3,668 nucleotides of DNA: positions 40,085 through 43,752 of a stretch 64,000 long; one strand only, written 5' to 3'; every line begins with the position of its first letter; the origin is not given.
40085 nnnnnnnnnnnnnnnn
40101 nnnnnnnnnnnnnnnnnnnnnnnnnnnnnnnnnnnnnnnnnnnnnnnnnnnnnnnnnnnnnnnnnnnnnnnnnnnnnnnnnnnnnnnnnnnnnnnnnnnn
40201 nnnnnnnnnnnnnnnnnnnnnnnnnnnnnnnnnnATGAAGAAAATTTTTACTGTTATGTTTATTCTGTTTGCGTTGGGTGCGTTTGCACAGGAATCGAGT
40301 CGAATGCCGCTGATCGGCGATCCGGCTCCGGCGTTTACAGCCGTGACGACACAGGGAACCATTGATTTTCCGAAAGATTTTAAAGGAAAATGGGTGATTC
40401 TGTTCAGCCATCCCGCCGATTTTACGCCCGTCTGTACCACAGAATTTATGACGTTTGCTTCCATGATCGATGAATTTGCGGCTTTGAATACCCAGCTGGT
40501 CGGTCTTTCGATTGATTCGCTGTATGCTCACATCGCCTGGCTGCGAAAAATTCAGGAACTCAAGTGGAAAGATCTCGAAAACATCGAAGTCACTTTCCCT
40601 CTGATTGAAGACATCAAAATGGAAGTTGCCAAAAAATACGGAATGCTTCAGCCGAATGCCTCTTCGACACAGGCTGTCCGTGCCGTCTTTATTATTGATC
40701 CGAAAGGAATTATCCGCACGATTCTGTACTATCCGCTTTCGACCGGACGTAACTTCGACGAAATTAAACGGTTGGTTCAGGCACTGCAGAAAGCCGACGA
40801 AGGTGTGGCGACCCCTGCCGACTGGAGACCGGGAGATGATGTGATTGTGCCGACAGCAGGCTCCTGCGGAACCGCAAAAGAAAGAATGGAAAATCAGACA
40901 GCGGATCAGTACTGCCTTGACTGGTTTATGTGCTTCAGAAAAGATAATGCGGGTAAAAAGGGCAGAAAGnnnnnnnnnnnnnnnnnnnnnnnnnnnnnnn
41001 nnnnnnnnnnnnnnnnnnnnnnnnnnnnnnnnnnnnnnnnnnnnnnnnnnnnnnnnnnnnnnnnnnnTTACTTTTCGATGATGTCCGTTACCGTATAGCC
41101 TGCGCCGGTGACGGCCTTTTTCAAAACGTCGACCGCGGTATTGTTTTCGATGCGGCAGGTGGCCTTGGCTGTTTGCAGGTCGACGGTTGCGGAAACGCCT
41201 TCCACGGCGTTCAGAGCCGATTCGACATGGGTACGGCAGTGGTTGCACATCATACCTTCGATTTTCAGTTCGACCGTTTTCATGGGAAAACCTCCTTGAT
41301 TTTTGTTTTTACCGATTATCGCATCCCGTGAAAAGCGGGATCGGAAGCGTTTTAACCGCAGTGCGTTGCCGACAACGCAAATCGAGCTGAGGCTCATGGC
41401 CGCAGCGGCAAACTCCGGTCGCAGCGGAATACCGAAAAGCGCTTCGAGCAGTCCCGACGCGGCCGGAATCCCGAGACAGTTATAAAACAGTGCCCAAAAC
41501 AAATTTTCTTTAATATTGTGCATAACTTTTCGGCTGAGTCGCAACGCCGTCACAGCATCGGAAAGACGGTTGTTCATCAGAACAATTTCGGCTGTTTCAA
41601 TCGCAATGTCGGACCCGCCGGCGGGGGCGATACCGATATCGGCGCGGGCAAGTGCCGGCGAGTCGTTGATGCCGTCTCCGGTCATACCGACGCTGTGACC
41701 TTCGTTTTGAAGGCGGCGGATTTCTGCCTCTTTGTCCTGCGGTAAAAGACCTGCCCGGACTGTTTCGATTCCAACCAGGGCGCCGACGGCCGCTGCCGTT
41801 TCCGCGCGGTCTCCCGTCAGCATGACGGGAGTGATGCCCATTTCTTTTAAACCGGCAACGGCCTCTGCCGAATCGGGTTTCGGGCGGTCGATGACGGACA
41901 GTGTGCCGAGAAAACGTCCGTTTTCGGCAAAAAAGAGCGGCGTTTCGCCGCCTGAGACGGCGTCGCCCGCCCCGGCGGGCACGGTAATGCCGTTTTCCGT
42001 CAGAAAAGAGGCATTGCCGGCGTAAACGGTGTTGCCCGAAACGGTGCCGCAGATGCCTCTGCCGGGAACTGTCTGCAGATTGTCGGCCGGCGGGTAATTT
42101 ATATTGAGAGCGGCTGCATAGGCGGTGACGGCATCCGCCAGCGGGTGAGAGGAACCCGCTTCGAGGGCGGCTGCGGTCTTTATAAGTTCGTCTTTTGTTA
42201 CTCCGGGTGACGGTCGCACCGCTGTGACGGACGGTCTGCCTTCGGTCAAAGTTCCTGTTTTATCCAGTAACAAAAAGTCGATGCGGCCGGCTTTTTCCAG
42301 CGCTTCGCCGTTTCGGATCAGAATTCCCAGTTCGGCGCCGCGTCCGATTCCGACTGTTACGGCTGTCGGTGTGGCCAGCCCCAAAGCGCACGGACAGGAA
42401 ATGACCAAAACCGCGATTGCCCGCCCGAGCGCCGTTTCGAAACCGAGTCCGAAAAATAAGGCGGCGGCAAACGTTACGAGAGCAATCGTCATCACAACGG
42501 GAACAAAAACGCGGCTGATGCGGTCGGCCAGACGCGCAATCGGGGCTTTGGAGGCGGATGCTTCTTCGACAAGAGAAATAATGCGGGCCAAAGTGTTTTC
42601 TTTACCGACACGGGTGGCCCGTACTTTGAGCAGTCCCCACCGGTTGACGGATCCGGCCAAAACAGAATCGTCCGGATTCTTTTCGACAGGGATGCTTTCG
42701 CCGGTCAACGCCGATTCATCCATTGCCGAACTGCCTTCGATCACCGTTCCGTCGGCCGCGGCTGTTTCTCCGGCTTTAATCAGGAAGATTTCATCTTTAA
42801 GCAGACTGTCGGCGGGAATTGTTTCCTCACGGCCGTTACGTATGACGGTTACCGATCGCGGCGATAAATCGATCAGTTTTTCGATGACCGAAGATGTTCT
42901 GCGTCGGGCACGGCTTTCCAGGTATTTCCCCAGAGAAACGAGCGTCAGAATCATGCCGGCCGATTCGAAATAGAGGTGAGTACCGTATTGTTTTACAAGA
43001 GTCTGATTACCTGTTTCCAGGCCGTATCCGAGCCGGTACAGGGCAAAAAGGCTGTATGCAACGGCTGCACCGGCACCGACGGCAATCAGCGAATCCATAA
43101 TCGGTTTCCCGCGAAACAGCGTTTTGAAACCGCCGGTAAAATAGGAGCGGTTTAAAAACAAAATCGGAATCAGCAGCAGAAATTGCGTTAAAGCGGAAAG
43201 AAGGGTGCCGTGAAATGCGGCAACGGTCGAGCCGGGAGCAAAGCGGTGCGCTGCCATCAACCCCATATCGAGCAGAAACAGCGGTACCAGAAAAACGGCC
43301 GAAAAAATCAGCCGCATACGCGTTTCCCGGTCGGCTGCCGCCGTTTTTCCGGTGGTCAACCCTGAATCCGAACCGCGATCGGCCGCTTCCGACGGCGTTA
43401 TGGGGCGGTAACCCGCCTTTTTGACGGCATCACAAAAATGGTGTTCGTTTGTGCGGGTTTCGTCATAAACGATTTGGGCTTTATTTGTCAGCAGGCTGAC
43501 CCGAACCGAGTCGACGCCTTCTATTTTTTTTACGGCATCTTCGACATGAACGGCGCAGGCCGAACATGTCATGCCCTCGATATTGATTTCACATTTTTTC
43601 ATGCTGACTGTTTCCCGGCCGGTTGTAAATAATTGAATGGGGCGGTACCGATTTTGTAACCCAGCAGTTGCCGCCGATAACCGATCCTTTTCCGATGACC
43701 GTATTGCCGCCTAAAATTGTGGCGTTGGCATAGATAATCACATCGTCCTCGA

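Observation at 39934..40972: Unannotated rubredoxin with a perfect consensus promoter, followed by a signal-peptide-bearing 1-Cys peroxiredoxin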

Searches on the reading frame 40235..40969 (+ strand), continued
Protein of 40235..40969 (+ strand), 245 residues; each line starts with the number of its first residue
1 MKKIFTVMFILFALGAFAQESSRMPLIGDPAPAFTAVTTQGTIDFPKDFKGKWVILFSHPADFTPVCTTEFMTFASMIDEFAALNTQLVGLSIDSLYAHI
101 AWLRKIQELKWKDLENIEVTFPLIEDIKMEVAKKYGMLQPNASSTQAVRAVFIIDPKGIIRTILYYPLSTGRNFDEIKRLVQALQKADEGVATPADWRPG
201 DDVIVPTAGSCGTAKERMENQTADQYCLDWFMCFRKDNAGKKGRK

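Call 48: find_encoding_contigs(protein=P0278, flank=10000, max_places=2)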
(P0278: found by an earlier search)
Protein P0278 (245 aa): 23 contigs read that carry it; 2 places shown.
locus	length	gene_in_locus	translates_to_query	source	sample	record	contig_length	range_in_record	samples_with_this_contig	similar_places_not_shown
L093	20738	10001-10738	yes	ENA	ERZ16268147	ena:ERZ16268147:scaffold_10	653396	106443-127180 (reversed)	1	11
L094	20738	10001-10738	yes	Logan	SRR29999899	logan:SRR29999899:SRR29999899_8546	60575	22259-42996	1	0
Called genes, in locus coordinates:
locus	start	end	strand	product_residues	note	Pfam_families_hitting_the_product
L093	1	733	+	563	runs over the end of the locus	PF02683:DsbD_TM, PF13899:Thioredoxin_7, PF13098:Thioredoxin_2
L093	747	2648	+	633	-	PF00501:AMP-binding, PF23562:AMP-binding_C_3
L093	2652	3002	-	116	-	PF12773:DZR (weak)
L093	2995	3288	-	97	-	PF01371:Trp_repressor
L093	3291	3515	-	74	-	-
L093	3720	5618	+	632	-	PF00474:SSF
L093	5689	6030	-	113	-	PF01155:HypA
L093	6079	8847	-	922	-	PF00037:Fer4, PF12837:Fer4_6 (weak), PF14691:Fer4_20, PF01946:Thi4, PF01266:DAO (weak), PF07992:Pyr_redox_2, PF13450:NAD_binding_8, PF13738:Pyr_redox_3 (weak), +2 more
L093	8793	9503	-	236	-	PF03308:MeaB (faint), PF02492:cobW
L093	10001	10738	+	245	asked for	PF00578:AhpC-TSA, PF08534:Redoxin, PF10417:1-cysPrx_C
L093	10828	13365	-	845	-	PF00403:HMA, PF19803:DUF6286 (faint), PF00122:E1-E2_ATPase, PF00702:Hydrolase, PF00403:HMA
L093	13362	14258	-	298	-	PF00132:Hexapep (faint), PF25084:LbH_EIF2B (faint), PF25087:GMPPB_C (faint)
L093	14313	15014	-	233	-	PF01026:TatD_DNase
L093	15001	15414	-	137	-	-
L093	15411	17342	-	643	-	PF02838:Glyco_hydro_20b, PF00728:Glyco_hydro_20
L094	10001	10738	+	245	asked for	PF00578:AhpC-TSA, PF08534:Redoxin, PF10417:1-cysPrx_C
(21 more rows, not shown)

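Call 50: find_encoding_contigs(protein=P0172, flank=6000, max_places=2)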
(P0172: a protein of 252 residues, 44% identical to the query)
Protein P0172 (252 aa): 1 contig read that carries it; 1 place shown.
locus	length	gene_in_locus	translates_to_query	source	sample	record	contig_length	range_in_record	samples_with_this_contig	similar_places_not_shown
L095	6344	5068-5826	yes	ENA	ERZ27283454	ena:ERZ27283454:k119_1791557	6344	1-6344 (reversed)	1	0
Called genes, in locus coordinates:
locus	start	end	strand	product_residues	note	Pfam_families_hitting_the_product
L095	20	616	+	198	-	PF18962:Por_Secre_tail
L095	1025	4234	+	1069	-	PF00515:TPR_1 (faint), PF07719:TPR_2 (faint), PF13424:TPR_12, PF00512:HisKA, PF02518:HATPase_c, PF00072:Response_reg, PF12833:HTH_18, PF00165:HTH_AraC, +3 more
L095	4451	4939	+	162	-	-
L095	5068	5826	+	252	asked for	PF00578:AhpC-TSA, PF08534:Redoxin, PF10417:1-cysPrx_C (faint)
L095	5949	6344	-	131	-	?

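Call 51: find_encoding_contigs(protein=P0275, flank=6000, max_places=2)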
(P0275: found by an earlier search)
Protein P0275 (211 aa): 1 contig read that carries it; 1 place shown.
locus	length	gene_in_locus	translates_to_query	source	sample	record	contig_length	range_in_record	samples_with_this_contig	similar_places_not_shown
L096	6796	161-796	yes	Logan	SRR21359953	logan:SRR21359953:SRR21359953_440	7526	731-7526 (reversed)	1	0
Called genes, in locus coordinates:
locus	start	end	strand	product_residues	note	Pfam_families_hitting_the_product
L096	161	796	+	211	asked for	PF00578:AhpC-TSA, PF08534:Redoxin, PF10417:1-cysPrx_C (weak)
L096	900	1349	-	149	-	PF09988:DUF2227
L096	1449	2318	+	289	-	PF03755:YicC-like_N, PF08340:YicC-like_C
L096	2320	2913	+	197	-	PF00625:Guanylate_kin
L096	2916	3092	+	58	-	-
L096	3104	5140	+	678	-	PF00133:tRNA-synt_1, PF09334:tRNA-synt_1g, PF08264:Anticodon_1, PF19303:Anticodon_3, PF01588:tRNA_bind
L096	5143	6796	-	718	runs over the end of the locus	PF23139:OB_YrrC, PF14490:HHH_RecD2 (weak), PF14520:HHH_5, PF14490:HHH_RecD2, PF13245:AAA_19, PF13604:AAA_30, PF18335:SH3_13, PF13538:UvrD_C_2, +4 more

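Call 53: search_protein_families(library=pfam, proteins=[L013:2173-3897:+, L013:4630-5424:+, L071:3014-3853:-, L071:4826-5329:+, L071:5462-6580:+, L034:2749-3927:+, L034:4705-5268:-, L020:3441-3827:+, L020:2670-3389:+, L020:5444-6421:+], max_evalue=0.00001)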
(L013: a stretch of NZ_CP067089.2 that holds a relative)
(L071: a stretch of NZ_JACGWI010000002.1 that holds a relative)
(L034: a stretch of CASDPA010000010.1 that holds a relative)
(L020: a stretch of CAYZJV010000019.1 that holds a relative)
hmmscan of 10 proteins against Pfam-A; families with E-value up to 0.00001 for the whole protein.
L013:2173-3897:+ (575 aa): 6 families
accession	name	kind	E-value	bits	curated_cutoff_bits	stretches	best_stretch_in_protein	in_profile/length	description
PF07992.20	Pyr_redox_2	-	7.2e-62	209.9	26.1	1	18-311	1-278/291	Pyridine nucleotide-disulphide oxidoreductase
PF00070.33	Pyr_redox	-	4.4e-19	69.2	22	1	169-244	1-78/82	Pyridine nucleotide-disulphide oxidoreductase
PF00581.25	Rhodanese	-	1.1e-16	61.6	22.2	1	475-559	4-100/102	Rhodanese-like domain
PF02852.28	Pyr_redox_dim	-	4.3e-14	53.1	25.3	1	348-449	5-105/110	Pyridine nucleotide-disulphide oxidoreductase, dimerisation domain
PF13738.12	Pyr_redox_3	-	6.2e-10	39.2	30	1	86-298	93-305/305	Pyridine nucleotide-disulphide oxidoreductase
PF13450.12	NAD_binding_8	-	1.6e-06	28.7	21.9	0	172-202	1-31/68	NAD(P)-binding Rossmann-like domain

L013:4630-5424:+ (265 aa): 2 families
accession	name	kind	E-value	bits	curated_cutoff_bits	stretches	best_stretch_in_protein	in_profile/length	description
PF13545.12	HTH_Crp_2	-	5e-14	52.4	27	1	197-263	2-70/70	Crp-like helix-turn-helix domain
PF00027.35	cNMP_binding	-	1.3e-06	28.8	27.5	1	75-155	2-80/89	Cyclic nucleotide-binding domain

L071:3014-3853:- (280 aa): 3 families
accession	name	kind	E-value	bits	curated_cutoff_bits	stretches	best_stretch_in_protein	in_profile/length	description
PF12833.13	HTH_18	-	2.2e-19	69.9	33.6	1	205-279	6-80/80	Helix-turn-helix domain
PF00165.29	HTH_AraC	-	3.8e-16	59.2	26.6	1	239-278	1-42/42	Bacterial regulatory helix-turn-helix proteins, AraC family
PF07883.17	Cupin_2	-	1.5e-06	28.2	27.2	1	27-73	10-56/70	Cupin domain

L071:4826-5329:+ (168 aa): 1 family
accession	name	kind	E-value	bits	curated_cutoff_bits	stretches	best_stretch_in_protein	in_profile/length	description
PF00731.26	AIRC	-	1e-55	187.8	30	1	5-157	1-147/148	AIR carboxylase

L071:5462-6580:+ (373 aa): 2 families
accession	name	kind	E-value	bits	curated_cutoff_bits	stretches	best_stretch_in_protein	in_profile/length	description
PF02769.27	AIRS_C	-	2.6e-29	102.9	23.1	1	182-329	1-136/156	AIR synthase related protein, C-terminal domain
PF00586.29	AIRS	-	1.2e-20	74.4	24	1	66-168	15-110/112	AIR synthase related protein, N-terminal domain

L034:2749-3927:+ (393 aa): 1 family
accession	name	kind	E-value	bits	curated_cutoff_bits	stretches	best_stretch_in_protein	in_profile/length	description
PF01734.28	Patatin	-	1.8e-23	84.2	27.7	1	33-254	1-190/191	Patatin-like phospholipase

L034:4705-5268:- (188 aa): 1 family
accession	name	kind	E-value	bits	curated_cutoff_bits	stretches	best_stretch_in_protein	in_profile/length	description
PF01048.26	PNP_UDP_1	-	1.1e-11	45.1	25.1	0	26-86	49-110/233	Phosphorylase superfamily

L020:3441-3827:+ (129 aa): 0 families

L020:2670-3389:+ (240 aa): 3 families
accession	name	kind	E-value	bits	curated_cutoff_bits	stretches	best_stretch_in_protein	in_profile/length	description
PF13545.12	HTH_Crp_2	-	2.8e-15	56.5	27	1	173-238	2-69/70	Crp-like helix-turn-helix domain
PF00325.26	Crp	-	2.5e-08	33.9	21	1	191-220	2-31/32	Bacterial regulatory proteins, crp family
PF00027.35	cNMP_binding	-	2.9e-07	30.8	27.5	1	55-136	6-85/89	Cyclic nucleotide-binding domain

L020:5444-6421:+ (326 aa): 0 families

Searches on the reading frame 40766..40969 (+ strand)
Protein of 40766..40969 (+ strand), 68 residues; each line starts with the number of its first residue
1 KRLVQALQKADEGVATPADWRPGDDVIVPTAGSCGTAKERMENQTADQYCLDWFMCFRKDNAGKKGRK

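Call 31: search_solved_structures(query=window:40766-40969:+, show_alignments=5, max_evalue=0.01)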
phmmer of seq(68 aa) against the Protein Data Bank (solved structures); distinct sequences matched with E-value up to 0.01: 18.
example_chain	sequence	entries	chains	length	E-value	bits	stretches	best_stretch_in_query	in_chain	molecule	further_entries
6itz_A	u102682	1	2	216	7.8e-06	28.8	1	2-59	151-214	Peroxiredoxin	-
5ykj_A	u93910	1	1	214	1.9e-05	27.6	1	2-40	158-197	Peroxiredoxin PRX1, mitochondrial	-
3w6g_A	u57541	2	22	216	1.9e-05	27.5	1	2-59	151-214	Probable peroxiredoxin | Peroxiredoxin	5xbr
5ovq_A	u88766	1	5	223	8.1e-05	25.6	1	2-59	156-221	Peroxiredoxin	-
5ovq_D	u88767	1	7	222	9.5e-05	25.3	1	2-59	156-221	Peroxiredoxin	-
5xbq_A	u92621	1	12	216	0.0018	21.3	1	2-59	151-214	Peroxiredoxin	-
7kj1_A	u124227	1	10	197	0.0024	20.9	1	2-31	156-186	Peroxiredoxin-2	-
2v2g_A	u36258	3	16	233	0.0028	20.7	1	2-42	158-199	PEROXIREDOXIN 6 | PEROXIREDOXIN 6.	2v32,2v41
3a2w_A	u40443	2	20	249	0.0029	20.6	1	2-58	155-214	Probable peroxiredoxin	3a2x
3a5w_A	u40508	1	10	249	0.0029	20.6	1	2-58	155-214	Probable peroxiredoxin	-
2cv4_A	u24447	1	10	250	0.003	20.6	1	2-58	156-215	peroxiredoxin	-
8hla_A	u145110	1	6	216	0.0034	20.4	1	2-59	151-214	Peroxiredoxin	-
6iu0_A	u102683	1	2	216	0.0043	20.1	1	2-59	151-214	Peroxiredoxin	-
8hh0_A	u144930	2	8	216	0.0045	20.1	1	2-59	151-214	Peroxiredoxin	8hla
1qmv_A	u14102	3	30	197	0.0046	20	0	2-31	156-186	PEROXIREDOXIN-2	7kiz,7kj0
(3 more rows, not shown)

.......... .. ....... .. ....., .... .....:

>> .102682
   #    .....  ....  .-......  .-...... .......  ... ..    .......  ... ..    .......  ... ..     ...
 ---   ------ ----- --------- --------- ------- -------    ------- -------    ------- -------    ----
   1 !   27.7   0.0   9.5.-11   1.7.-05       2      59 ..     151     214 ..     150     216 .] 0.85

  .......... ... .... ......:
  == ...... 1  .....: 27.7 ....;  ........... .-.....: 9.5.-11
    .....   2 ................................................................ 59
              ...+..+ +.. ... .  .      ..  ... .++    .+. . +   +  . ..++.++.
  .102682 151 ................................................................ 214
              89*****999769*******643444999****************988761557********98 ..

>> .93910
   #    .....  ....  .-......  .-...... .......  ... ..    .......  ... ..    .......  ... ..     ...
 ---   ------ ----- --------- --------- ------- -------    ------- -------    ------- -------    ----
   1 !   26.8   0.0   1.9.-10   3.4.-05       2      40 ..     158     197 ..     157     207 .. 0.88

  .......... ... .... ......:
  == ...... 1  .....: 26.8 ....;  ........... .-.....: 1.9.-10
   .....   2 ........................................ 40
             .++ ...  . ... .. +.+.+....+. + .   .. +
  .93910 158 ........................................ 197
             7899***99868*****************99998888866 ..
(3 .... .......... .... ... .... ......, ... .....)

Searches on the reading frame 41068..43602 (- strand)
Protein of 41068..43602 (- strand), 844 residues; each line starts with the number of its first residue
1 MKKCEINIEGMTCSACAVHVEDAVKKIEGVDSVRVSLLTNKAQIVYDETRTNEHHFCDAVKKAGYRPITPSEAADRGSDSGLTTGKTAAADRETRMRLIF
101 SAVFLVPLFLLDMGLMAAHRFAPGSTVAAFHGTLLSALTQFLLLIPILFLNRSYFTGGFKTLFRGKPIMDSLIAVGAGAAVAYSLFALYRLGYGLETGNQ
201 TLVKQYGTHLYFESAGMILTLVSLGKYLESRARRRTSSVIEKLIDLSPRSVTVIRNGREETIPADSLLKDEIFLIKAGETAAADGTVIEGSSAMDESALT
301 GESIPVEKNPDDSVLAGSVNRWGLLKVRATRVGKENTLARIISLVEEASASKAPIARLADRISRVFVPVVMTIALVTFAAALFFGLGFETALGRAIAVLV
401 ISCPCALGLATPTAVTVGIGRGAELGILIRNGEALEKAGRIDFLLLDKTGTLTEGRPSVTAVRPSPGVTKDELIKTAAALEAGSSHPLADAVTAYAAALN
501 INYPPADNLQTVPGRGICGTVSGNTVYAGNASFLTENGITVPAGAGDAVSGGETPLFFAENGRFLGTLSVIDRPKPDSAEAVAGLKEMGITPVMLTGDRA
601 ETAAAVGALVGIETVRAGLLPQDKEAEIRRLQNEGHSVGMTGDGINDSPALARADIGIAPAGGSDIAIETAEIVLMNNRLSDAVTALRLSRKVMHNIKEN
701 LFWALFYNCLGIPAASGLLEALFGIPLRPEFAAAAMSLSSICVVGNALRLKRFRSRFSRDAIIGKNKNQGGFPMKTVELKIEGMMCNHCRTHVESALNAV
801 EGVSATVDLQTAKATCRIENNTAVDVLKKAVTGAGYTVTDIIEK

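Call 3: search_protein_families(library=pfam, proteins=[window:41068-43602:-])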
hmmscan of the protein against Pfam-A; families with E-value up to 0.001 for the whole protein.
window:41068-43602:- (844 aa): 4 families
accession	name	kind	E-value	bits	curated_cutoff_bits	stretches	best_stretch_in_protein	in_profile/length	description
PF00122.25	E1-E2_ATPase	-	1.4e-57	194.6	28.1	1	246-424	2-180/181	E1-E2 ATPase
PF00702.32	Hydrolase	-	4.7e-28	99.3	26.4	1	443-655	3-191/191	haloacid dehalogenase-like hydrolase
PF00403.32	HMA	-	1.4e-23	83.5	24.8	2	6-65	2-61/62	Heavy-metal-associated domain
PF19803.4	DUF6286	-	8.4e-05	23.4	35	0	10-63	34-87/108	Family of unknown function (DUF6286)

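Call 30: search_protein_families(library=ncbifam, proteins=[window:41068-43599:-], max_evalue=0.00001)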
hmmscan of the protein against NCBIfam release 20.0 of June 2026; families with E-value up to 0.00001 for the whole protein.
window:41068-43599:- (843 aa): 29 families (the best 25 are shown)
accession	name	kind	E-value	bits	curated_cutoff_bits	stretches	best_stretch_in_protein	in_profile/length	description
NF007952.0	PRK10671.1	equivalog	1.8e-181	605.3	1316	1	5-754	107-836/838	copper-exporting P-type ATPase CopA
TIGR01525.1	ATPase-IB_hvy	subfamily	3.1e-179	597.4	346.25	1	168-749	1-560/560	heavy metal translocating P-type ATPase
TIGR01511.1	ATPase-IB1_Cu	subfamily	1.2e-164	549.1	397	1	205-750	37-542/542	copper-translocating P-type ATPase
NF008262.1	PRK11033.1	equivalog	1.7e-135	453.3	1005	2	213-753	197-731/731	zinc/cadmium/mercury/lead-transporting ATPase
NF033775.1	P_type_ZntA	exception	8.2e-124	414.5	1240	2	213-751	202-730/732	Zn(II)/Cd(II)/Pb(II) translocating P-type ATPase ZntA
TIGR01512.1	ATPase-IB2_Cd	subfamily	6.1e-120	401.2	313.5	1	212-750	19-493/494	cadmium family heavy metal-translocating P-type ATPase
TIGR01494.1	ATPase_P-type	subfamily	1.1e-85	288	62.3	1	216-716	1-462/478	HAD-IC family P-type ATPase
TIGR01647.1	ATPase-IIIA_H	equivalog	1.3e-58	198.9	615.5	2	231-478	75-325/755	plasma-membrane proton-efflux P-type ATPase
TIGR01497.1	kdpB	equivalog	3.5e-53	180.7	527.9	1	227-676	83-550/675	potassium-transporting ATPase subunit KdpB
NF010609.0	PRK14010.1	equivalog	3.5e-47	161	1323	1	249-677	106-546/673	K(+)-transporting ATPase subunit B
TIGR01106.1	ATPase-IIC_X-K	subfamily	1.5e-38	132.3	946.1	2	231-461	124-365/997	Na,H/K antiporter P-type ATPase subunit alpha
TIGR01517.1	ATPase-IIB_Ca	equivalog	1.8e-37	129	507.05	2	248-476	156-396/882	calcium-translocating P-type ATPase, PMCA-type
TIGR01522.1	ATPase-IIA2_Ca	equivalog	2.1e-33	115.1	798.3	2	619-701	572-655/854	calcium-transporting P-type ATPase, PMR1-type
TIGR01657.1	P-ATPase-V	hypoth_equivalog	7.6e-33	113.1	618.25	3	210-309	192-292/1055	ATP13A2 family polyamine export P-type ATPase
TIGR01524.1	ATPase-IIIB_Mg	equivalog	7.5e-30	103.5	610.75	2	610-696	578-664/867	magnesium-translocating P-type ATPase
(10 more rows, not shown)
